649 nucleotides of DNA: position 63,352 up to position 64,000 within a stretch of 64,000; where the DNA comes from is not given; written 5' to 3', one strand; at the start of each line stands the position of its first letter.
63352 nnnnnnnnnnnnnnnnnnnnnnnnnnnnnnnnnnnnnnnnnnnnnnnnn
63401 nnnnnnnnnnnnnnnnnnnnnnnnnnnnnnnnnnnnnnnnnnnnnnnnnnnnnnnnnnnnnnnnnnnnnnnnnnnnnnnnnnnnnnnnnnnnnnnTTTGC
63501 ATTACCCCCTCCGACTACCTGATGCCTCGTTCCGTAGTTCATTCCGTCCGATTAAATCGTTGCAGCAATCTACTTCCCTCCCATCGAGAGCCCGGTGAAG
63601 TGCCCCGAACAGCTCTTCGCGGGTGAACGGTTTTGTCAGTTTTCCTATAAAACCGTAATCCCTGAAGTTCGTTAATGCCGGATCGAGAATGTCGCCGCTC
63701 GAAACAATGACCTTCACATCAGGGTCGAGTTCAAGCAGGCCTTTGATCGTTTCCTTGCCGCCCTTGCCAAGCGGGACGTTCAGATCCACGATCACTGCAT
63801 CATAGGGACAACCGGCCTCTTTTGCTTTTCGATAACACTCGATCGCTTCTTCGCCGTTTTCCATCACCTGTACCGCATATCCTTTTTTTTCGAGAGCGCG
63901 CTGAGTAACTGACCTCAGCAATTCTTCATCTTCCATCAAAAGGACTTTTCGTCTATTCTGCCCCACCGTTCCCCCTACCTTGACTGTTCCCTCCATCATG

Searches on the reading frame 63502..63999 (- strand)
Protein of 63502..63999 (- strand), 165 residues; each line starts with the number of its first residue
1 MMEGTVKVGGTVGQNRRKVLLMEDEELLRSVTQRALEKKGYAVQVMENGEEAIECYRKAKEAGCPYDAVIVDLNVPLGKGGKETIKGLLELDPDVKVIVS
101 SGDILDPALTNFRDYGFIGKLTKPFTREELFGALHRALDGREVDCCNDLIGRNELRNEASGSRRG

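Call 3: search_protein_families(library=pfam, proteins=[window:63502-63999:-], max_evalue=0.01)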
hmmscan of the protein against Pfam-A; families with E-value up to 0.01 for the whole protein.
window:63502-63999:- (165 aa): 1 family
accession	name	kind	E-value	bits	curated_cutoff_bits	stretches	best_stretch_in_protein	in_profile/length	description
PF00072.30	Response_reg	-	6.8e-17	62.1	30.2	1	19-134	1-110/111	Response regulator receiver domain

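Call 4: search_protein_families(library=ncbifam, proteins=[window:63502-63999:-], max_evalue=0.01)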
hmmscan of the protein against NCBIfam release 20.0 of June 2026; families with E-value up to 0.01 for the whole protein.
window:63502-63999:- (165 aa): 57 families (the best 25 are shown)
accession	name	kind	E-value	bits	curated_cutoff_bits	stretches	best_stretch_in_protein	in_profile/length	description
TIGR02956.1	TMAO_torS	equivalog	9.9e-15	53.7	676.5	1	17-153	702-835/967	TMAO reductase system sensor histidine kinase/response regulator TorS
NF046020.1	HisKinCckABruc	equivalog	1.9e-13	49.2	1000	1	17-137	750-866/868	cell cycle histidine kinase CckA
NF008543.0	PRK11466.1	equivalog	2.1e-11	42.4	982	1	14-140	679-800/914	TMAO reductase system sensor histidine kinase/response regulator TorS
NF051850.1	RespRegRprY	equivalog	3.2e-11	43.1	370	1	15-135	3-120/234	response regulator transcription factor RprY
NF007018.1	PRK09483.1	equivalog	1.3e-10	41.3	280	1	18-141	3-122/217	UvrY/SirA/GacA family response regulator transcription factor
NF046022.1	RespRegCpdRBruc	equivalog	6.1e-10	39.1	180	1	18-102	3-81/120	cell cycle two-component system response regulator CpdR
NF041734.1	resp_reg_RppA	equivalog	8.2e-09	35.1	250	1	18-144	2-123/229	two-component system response regulator RppA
NF041367.1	CheY_Halo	equivalog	1.9e-08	34.6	200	1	19-134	1-110/114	chemotaxis protein CheY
TIGR01818.1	ntrC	equivalog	3.1e-08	32.9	558.6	1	19-141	1-117/463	nitrogen regulation protein NR(I)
NF033791.1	ActR_PrrA_rreg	equivalog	4e-08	33.4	250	1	17-139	2-118/173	ActR/PrrA/RegA family redox response regulator transcription factor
NF007928.2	PRK10643.1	equivalog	4.5e-08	33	330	1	18-156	2-133/216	two-component system response regulator PmrA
NF010076.0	PRK13557.1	subfamily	9.9e-08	30.8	631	1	16-141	415-536/540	histidine kinase famiy protein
NF008469.0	PRK11361.1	equivalog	1.2e-07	30.8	714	1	16-140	4-122/461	acetoacetate metabolism transcriptional regulator AtoC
NF041733.1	resp_reg_CseB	equivalog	1.9e-07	30.7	350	1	18-62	2-46/228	two-component system response regulator CseB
NF045991.1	RespRegCtrARhodob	equivalog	3.1e-07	30.3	350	1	18-135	2-113/224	response regulator transcription factor CtrA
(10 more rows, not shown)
